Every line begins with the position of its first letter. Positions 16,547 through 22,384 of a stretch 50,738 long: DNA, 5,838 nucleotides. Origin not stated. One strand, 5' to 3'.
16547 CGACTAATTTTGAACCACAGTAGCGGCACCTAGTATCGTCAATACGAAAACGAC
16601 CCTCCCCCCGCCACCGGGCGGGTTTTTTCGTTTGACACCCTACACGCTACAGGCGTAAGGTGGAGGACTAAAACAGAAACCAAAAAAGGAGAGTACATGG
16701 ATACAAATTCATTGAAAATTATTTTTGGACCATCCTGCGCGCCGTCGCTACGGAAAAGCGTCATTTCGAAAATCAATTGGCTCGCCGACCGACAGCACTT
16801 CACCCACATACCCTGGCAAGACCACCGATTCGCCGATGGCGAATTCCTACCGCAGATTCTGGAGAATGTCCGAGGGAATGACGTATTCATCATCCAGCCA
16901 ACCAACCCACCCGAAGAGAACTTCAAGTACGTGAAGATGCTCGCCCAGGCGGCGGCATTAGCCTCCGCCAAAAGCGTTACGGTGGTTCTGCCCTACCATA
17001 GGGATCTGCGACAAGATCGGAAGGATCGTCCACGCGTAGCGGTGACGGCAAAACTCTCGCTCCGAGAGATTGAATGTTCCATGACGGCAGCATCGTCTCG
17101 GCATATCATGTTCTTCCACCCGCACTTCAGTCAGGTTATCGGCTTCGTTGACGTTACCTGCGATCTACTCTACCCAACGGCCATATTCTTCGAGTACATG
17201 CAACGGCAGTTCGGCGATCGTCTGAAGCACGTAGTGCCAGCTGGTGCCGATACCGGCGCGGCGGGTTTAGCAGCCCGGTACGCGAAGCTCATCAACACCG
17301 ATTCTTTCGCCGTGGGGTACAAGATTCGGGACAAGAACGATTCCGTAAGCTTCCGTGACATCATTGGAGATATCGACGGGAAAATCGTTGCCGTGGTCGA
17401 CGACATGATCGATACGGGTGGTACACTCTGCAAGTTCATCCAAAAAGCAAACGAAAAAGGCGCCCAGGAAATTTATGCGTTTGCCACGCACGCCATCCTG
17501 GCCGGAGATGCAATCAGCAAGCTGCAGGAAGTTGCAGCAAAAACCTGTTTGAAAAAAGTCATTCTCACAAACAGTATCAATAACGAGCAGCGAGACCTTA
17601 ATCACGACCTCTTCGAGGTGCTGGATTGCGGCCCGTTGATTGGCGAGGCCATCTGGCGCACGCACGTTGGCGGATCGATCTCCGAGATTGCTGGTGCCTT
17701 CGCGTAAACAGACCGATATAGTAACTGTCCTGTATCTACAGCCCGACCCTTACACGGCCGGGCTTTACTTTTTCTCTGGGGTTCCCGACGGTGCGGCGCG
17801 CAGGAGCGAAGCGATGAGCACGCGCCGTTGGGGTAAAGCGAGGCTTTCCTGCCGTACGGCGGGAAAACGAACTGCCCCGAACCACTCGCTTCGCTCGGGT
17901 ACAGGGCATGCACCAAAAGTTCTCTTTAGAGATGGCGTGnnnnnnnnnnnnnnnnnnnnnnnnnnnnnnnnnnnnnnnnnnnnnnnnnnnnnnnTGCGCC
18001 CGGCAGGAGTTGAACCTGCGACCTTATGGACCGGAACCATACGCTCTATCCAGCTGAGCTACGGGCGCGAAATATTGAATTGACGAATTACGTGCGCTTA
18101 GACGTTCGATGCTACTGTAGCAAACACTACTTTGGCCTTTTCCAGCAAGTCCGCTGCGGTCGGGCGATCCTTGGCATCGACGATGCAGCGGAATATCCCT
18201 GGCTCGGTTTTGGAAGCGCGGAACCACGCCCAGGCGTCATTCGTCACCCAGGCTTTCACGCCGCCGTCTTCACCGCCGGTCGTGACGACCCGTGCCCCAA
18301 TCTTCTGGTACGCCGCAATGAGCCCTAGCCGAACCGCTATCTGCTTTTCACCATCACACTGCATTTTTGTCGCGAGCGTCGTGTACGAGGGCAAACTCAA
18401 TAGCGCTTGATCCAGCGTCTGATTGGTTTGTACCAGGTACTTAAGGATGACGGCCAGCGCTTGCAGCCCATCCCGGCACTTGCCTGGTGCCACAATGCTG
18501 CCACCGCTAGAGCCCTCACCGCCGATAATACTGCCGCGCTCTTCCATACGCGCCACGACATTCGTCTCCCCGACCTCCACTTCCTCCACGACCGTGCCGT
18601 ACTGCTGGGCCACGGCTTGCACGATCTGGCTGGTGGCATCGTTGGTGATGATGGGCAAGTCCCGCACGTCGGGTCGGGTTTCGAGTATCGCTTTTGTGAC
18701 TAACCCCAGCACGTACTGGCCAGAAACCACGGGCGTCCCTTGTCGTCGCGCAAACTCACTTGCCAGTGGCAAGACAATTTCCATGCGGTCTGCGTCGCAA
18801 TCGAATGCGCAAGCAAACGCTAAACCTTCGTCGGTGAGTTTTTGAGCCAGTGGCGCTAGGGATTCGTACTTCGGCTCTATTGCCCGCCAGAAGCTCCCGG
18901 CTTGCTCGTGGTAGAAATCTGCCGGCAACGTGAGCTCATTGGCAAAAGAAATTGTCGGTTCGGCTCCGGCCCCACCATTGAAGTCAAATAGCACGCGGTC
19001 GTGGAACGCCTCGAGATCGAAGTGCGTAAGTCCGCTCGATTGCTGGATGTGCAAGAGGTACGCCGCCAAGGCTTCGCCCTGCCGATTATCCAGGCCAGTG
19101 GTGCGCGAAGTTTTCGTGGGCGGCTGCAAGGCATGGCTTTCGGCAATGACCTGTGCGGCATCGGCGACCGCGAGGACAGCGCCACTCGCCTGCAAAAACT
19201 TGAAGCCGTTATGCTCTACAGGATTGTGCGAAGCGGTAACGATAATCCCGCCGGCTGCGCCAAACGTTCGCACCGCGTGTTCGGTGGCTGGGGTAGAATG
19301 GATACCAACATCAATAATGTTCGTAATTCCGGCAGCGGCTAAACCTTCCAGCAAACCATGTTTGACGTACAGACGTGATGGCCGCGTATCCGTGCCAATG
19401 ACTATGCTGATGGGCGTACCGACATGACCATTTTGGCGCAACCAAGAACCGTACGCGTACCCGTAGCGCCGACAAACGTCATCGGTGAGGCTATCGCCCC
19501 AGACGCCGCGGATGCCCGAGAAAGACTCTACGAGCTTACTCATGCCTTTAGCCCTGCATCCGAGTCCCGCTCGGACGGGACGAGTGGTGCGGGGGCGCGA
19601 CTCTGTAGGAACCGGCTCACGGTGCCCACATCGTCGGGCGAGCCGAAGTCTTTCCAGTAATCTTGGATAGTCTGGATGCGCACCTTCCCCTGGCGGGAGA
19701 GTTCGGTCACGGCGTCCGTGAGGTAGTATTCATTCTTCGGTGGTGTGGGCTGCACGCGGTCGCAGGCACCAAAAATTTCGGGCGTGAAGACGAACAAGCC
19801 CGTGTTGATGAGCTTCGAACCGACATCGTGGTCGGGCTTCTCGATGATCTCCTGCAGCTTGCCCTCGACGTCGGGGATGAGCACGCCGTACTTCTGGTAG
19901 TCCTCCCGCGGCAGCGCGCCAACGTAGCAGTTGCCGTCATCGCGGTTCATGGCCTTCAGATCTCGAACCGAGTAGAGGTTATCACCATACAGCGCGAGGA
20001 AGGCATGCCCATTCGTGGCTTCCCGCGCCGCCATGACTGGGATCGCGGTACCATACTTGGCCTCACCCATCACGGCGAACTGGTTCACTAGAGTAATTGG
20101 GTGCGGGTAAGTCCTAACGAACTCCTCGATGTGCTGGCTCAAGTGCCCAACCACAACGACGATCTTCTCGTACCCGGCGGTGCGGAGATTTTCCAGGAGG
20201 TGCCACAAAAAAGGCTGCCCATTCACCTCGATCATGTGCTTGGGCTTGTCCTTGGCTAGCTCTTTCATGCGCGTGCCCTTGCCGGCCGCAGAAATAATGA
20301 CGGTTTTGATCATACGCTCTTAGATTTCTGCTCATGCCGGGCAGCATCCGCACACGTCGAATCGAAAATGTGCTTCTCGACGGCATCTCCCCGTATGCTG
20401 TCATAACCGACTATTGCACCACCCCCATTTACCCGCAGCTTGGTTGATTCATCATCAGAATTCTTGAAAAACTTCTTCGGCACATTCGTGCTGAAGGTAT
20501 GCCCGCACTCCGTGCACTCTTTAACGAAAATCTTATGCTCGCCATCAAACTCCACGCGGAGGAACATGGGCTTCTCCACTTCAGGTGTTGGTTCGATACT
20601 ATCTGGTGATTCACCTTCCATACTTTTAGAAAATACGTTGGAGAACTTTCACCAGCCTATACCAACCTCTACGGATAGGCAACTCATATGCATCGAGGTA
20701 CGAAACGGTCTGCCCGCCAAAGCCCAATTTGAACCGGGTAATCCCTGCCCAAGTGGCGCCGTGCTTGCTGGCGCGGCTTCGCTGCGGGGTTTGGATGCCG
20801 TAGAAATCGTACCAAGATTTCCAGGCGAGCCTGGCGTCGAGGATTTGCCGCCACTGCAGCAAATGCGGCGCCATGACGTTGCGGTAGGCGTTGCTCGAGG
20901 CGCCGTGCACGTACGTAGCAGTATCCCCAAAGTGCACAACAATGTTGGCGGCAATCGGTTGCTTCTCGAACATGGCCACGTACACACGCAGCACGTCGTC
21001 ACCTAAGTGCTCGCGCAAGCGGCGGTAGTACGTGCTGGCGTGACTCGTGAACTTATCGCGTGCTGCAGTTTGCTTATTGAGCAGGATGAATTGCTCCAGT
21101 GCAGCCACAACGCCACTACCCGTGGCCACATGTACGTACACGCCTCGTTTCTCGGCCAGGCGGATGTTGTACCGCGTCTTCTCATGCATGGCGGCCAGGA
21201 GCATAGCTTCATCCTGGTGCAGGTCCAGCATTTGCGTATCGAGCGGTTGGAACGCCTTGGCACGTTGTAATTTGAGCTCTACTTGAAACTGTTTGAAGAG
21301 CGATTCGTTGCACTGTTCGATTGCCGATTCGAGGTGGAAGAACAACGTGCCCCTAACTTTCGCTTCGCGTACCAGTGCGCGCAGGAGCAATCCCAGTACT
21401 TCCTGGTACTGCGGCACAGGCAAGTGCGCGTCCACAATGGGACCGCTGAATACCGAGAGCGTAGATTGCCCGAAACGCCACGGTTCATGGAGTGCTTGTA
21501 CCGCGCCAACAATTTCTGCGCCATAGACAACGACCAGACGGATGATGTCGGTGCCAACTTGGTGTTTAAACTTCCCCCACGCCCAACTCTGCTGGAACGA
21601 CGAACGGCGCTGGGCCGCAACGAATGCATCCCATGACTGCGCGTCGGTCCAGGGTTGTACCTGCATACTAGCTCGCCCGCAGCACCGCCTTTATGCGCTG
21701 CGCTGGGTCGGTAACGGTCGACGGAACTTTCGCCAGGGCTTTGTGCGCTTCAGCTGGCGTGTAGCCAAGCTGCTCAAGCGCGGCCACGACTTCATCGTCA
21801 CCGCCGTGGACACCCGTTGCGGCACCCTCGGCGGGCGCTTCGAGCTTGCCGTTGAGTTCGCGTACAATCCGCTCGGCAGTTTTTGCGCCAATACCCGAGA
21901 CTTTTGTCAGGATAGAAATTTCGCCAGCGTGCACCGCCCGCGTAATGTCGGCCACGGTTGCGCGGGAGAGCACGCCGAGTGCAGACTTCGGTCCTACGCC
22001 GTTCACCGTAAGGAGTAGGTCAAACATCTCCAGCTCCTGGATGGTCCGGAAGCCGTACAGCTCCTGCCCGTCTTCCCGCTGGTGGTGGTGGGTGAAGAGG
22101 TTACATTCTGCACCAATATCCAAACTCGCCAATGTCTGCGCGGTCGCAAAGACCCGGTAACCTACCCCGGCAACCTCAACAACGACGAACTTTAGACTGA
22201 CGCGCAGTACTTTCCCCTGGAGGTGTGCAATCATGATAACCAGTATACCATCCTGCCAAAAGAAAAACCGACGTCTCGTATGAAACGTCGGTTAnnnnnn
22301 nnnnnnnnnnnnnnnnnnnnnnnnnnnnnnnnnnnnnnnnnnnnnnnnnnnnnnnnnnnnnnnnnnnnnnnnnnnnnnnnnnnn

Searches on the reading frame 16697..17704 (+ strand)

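Call 85: search_protein_families(library=pfam, proteins=[window:16697-17704:+], max_evalue=0.0001)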
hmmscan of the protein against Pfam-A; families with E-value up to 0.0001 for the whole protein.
window:16697-17704:+ (336 aa): 3 families
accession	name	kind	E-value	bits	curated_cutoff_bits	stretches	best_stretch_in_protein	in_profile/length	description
PF13793.12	Pribosyltran_N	-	6.7e-23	81.2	25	1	17-125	11-113/117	N-terminal domain of ribose phosphate pyrophosphokinase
PF14572.12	Pribosyl_synth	-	3.5e-18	66.6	27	1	221-330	76-181/184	Phosphoribosyl synthetase-associated domain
PF00156.33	Pribosyltran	-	4.3e-09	36.3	26.3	1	175-265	27-124/158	Phosphoribosyl transferase domain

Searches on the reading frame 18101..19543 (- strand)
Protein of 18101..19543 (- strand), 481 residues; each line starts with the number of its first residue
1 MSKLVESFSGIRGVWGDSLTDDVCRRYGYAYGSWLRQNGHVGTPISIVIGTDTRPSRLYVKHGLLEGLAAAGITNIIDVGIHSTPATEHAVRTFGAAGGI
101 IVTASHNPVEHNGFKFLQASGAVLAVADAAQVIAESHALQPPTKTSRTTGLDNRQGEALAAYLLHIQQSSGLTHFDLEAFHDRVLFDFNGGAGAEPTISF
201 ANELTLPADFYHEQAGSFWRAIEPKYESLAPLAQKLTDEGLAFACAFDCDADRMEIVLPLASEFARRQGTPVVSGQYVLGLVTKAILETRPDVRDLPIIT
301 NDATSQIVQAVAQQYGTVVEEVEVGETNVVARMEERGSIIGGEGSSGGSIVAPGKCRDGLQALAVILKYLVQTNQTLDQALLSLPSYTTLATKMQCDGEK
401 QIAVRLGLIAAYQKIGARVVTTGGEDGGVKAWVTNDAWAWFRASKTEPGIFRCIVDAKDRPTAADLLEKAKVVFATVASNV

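Call 85: search_protein_families(library=pfam, proteins=[window:18101-19543:-], max_evalue=0.0001)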
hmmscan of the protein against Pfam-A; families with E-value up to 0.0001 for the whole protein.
window:18101-19543:- (481 aa): 3 families
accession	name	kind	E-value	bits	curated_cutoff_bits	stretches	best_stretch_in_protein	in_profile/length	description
PF02878.22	PGM_PMM_I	-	5.3e-28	97.9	22.5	1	9-135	7-130/138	Phosphoglucomutase/phosphomannomutase, alpha/beta/alpha domain I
PF02880.22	PGM_PMM_III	-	7.2e-16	58.8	20.7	1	275-382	2-109/115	Phosphoglucomutase/phosphomannomutase, alpha/beta/alpha domain III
PF02879.22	PGM_PMM_II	-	1e-05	26.4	29.3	1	183-257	22-99/103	Phosphoglucomutase/phosphomannomutase, alpha/beta/alpha domain II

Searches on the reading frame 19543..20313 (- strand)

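Call 86: search_protein_families(library=pfam, proteins=[window:19543-20313:-], max_evalue=0.0001)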
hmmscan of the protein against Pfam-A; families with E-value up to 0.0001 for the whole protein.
window:19543-20313:- (257 aa): 3 families
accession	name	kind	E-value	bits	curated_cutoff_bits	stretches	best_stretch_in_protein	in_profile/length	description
PF00483.29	NTP_transferase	-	7.3e-30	104.8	21.2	1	6-237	3-243/245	Nucleotidyl transferase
PF12804.13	NTP_transf_3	-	4.5e-11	43.6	27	1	6-76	2-65/160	MobA-like NTP transferase domain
PF01128.25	IspD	-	8.8e-07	29.3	27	1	5-76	3-71/221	2-C-methyl-D-erythritol 4-phosphate cytidylyltransferase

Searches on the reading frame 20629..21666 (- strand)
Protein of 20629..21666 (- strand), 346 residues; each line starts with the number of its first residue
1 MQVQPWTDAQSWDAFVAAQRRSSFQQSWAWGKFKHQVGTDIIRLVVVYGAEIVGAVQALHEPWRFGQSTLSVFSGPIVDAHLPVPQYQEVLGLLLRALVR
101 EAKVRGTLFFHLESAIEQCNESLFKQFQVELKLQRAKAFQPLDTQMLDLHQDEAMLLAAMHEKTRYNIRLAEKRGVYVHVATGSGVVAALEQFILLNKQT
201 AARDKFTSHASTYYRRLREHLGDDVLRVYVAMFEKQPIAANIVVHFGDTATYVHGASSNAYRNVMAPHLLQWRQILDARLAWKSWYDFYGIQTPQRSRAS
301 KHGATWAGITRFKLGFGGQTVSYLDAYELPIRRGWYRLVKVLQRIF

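Call 86: search_protein_families(library=pfam, proteins=[window:20629-21666:-], max_evalue=0.0001)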
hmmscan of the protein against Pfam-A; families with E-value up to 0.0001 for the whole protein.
window:20629-21666:- (346 aa): 3 families
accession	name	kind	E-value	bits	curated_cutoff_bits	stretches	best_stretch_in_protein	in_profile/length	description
PF02388.22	FemAB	-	6.8e-36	124.4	24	2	235-343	305-405/406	FemAB family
PF13480.13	Acetyltransf_6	-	9.5e-11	42.5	22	1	162-290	5-136/143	Acetyltransferase (GNAT) domain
PF17954.7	Pirin_C_2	-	3.4e-05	24.4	22.9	1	145-187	10-52/86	Quercetinase C-terminal cupin domain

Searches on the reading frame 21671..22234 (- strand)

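Call 86: search_protein_families(library=pfam, proteins=[window:21671-22234:-], max_evalue=0.0001)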
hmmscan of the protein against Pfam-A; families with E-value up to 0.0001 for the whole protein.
window:21671-22234:- (188 aa): 4 families
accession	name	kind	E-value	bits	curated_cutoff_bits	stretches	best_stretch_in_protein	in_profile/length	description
PF01330.27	RuvA_N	-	1.2e-21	77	23.6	1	1-61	1-61/61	RuvA N terminal domain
PF14520.12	HHH_5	-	3.7e-15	56.6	27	1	71-127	1-55/57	Helix-hairpin-helix domain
PF07499.19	RuvA_C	-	5.5e-08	33.6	24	1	147-186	4-40/47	RuvA, C-terminal domain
PF00633.29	HHH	-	4.2e-07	29.9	24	0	109-124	13-28/30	Helix-hairpin-helix motif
